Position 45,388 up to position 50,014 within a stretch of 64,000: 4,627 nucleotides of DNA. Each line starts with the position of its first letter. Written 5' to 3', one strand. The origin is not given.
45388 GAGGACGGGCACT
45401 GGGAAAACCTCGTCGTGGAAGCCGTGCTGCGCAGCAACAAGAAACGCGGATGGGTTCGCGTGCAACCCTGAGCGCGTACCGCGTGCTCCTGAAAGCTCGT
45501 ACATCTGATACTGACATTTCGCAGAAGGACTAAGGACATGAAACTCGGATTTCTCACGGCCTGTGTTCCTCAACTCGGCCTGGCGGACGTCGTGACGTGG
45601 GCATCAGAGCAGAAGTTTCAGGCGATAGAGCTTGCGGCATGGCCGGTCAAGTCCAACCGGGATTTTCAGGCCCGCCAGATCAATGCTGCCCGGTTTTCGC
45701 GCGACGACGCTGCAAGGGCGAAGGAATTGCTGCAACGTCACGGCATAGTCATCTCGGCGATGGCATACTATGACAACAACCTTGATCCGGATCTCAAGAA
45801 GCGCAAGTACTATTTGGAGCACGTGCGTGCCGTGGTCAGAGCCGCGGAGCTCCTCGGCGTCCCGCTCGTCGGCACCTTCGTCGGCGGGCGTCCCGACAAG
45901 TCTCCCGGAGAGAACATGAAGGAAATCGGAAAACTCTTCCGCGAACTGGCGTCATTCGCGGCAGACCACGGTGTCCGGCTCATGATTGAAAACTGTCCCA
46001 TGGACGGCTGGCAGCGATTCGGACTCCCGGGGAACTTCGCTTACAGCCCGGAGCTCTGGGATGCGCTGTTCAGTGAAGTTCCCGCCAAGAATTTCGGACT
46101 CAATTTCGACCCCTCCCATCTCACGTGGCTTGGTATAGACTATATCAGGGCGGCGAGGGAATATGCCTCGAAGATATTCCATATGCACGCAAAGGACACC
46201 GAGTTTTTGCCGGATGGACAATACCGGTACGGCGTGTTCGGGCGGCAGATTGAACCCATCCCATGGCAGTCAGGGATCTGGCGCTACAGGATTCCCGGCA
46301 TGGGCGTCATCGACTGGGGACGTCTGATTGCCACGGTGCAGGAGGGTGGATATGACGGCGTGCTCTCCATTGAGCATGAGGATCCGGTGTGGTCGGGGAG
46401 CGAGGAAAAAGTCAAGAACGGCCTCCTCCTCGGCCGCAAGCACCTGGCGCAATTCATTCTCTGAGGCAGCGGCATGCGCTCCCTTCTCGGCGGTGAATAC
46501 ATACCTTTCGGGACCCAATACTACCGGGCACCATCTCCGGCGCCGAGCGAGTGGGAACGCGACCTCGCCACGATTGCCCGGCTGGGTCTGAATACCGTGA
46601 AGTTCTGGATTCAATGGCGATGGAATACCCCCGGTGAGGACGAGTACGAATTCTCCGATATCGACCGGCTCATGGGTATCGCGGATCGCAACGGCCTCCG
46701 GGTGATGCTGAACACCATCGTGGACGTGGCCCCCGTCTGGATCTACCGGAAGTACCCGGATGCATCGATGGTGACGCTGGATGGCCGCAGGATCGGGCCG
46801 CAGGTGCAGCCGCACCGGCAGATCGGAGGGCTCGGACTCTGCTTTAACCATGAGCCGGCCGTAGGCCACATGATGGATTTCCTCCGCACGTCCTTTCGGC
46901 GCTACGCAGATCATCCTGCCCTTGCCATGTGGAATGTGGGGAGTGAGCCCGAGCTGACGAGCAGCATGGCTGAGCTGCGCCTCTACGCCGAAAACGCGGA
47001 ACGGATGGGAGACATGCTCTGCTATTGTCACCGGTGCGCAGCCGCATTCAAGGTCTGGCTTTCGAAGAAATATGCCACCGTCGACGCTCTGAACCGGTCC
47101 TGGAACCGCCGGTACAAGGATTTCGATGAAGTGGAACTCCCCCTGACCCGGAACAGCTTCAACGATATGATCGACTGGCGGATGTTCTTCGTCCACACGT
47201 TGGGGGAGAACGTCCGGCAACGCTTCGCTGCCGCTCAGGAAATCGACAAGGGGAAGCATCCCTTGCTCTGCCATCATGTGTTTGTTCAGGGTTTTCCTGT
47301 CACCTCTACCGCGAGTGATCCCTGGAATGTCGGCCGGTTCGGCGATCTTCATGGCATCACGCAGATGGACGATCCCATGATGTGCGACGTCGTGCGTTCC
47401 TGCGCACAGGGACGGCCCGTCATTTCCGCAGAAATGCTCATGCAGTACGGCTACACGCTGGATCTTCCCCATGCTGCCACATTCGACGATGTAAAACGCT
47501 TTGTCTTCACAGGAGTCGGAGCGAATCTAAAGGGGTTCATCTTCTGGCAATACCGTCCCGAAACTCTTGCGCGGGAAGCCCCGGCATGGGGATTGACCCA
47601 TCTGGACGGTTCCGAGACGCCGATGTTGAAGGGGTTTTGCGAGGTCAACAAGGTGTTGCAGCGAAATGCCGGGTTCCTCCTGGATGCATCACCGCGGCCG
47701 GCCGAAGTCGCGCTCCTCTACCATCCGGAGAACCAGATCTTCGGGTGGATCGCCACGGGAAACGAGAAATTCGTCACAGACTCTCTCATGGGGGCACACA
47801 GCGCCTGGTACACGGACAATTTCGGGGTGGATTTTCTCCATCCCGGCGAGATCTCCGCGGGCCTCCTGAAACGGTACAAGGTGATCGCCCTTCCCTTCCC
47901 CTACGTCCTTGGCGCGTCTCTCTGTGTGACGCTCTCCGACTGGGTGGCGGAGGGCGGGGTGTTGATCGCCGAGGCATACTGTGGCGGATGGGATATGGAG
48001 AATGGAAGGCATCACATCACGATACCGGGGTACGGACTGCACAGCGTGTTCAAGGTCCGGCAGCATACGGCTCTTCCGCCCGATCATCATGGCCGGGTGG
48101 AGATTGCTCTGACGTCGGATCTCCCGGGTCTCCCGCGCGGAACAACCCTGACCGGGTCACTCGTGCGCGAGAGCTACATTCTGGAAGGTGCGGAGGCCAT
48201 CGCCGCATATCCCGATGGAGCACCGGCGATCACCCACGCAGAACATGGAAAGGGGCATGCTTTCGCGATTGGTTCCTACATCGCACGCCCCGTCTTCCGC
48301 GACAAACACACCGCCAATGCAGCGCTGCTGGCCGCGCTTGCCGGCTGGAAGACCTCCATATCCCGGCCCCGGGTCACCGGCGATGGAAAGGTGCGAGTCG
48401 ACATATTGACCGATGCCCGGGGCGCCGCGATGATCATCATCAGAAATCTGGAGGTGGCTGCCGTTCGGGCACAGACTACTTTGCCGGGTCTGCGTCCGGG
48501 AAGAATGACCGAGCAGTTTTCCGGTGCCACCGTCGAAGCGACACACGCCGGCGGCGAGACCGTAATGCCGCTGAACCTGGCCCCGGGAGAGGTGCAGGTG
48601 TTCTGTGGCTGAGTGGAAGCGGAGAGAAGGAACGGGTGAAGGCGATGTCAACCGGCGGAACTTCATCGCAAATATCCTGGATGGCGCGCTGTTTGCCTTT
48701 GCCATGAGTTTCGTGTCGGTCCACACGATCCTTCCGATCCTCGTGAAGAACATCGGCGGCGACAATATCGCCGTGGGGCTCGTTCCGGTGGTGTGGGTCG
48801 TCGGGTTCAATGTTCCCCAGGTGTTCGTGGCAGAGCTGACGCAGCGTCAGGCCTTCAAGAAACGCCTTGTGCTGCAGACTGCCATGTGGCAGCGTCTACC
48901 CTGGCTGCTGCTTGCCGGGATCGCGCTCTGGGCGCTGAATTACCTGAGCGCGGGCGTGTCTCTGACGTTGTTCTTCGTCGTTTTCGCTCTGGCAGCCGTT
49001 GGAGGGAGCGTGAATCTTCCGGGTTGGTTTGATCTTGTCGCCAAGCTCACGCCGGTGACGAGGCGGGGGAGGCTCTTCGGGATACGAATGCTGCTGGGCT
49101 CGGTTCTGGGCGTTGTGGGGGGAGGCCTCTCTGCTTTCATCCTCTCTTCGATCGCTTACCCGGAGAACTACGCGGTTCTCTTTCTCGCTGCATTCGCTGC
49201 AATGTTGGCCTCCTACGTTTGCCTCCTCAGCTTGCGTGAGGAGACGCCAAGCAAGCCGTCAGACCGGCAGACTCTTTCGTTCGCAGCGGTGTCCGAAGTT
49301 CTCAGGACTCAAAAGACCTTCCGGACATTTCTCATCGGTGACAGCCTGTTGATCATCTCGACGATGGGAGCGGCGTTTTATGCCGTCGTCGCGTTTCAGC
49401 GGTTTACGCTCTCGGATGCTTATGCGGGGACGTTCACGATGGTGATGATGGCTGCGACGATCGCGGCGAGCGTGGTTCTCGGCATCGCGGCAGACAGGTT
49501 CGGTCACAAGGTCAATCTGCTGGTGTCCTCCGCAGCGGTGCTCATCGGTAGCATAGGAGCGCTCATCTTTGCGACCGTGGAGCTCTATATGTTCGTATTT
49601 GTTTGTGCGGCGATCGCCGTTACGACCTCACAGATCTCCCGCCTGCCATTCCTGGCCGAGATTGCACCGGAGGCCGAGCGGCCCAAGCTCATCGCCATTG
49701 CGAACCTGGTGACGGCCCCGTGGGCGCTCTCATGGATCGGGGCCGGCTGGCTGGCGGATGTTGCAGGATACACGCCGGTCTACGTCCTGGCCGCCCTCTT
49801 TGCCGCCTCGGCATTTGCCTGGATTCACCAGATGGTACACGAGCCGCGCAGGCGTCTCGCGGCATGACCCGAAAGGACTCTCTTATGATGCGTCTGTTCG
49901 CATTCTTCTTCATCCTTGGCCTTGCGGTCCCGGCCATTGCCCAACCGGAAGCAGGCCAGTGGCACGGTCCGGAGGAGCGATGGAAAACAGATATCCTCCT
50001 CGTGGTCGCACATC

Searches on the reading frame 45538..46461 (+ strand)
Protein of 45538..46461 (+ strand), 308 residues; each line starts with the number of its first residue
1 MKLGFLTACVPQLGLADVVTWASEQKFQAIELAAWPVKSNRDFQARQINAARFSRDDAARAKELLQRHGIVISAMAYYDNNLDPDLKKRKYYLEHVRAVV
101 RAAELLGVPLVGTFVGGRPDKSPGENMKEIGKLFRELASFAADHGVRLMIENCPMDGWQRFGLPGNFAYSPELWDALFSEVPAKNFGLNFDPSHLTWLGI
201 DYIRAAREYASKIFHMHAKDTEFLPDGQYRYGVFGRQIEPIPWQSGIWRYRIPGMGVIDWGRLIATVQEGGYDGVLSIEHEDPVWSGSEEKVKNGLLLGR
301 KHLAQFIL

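Call 14: search_protein_families(library=pfam, proteins=[window:45538-46461:+], max_evalue=0.001)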
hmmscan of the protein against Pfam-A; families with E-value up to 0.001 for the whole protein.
window:45538-46461:+ (308 aa): 1 family
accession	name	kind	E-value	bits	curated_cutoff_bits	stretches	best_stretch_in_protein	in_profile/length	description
PF01261.30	AP_endonuc_2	-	6.7e-41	141.1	31.1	1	20-295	2-242/249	Xylose isomerase-like TIM barrel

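Call 57: search_protein_families(library=ncbifam, proteins=[window:45538-46461:+], max_evalue=0.001)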
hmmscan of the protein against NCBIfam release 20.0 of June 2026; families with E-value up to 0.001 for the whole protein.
window:45538-46461:+ (308 aa): 3 families
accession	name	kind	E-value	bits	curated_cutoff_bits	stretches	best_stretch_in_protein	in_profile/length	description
TIGR04379.1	myo_inos_iolE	equivalog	6.4e-10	39.1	290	1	172-284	163-271/290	myo-inosose-2 dehydratase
TIGR03234.1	OH-pyruv-isom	equivalog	3.2e-08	33.2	353.45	1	90-220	80-206/254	hydroxypyruvate isomerase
NF041099.2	keto_glucon_epim_IolO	equivalog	1.3e-07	31.3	300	0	57-222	49-215/269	5-keto-L-gluconate epimerase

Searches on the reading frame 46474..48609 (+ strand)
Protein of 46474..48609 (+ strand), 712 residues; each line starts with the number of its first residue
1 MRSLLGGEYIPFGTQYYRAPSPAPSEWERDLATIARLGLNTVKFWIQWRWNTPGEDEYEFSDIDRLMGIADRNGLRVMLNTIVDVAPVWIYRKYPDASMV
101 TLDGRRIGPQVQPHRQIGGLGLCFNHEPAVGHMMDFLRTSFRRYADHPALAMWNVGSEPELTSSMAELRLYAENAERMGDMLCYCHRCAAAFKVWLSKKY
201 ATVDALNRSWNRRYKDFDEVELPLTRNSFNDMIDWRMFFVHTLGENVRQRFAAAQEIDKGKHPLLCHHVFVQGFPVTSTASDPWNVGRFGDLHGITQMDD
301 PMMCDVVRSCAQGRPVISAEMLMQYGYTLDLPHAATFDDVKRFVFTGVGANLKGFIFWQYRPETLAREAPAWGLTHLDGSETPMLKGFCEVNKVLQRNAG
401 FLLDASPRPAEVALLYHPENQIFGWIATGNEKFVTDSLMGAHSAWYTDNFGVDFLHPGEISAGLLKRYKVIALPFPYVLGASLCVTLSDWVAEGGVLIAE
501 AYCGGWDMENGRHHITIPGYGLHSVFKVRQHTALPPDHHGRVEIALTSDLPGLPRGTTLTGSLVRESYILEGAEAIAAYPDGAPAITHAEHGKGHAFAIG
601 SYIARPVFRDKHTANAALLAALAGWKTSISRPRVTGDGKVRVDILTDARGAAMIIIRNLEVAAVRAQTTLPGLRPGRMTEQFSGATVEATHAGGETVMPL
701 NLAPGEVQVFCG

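Call 14: search_protein_families(library=pfam, proteins=[window:46474-48609:+], max_evalue=0.001)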
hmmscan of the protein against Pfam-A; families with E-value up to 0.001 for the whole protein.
window:46474-48609:+ (712 aa): 3 families
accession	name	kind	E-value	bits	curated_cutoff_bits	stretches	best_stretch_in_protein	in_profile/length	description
PF02449.21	Glyco_hydro_42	-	6.6e-34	118.3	21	1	25-395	10-373/376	Beta-galactosidase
PF08532.16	Glyco_hydro_42M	-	1.1e-14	54.9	25.8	1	410-610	1-188/207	Beta-galactosidase trimerisation domain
PF01301.25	Glyco_hydro_35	-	2.9e-06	27.6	27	1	16-79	18-81/319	Glycosyl hydrolases family 35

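Call 57: search_protein_families(library=ncbifam, proteins=[window:46474-48609:+], max_evalue=0.001)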
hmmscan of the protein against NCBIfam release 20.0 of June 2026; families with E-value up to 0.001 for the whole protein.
window:46474-48609:+ (712 aa): 1 family
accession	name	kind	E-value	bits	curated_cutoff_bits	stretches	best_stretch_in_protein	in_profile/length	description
NF041127.1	exo_beta_glucsam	equivalog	1.3e-07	30.2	1500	0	14-61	24-68/782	exo-beta-D-glucosaminidase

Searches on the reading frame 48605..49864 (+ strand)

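Call 14: search_protein_families(library=pfam, proteins=[window:48605-49864:+], max_evalue=0.001)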
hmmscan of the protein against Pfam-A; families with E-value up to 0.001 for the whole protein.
window:48605-49864:+ (420 aa): 2 families
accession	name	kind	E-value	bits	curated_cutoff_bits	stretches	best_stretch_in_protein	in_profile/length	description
PF07690.21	MFS_1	-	4.8e-23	82.1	33.4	2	28-263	4-223/347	Major Facilitator Superfamily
PF13347.12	MFS_2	-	1.5e-07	30.7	27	1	92-352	62-341/427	MFS/sugar transport protein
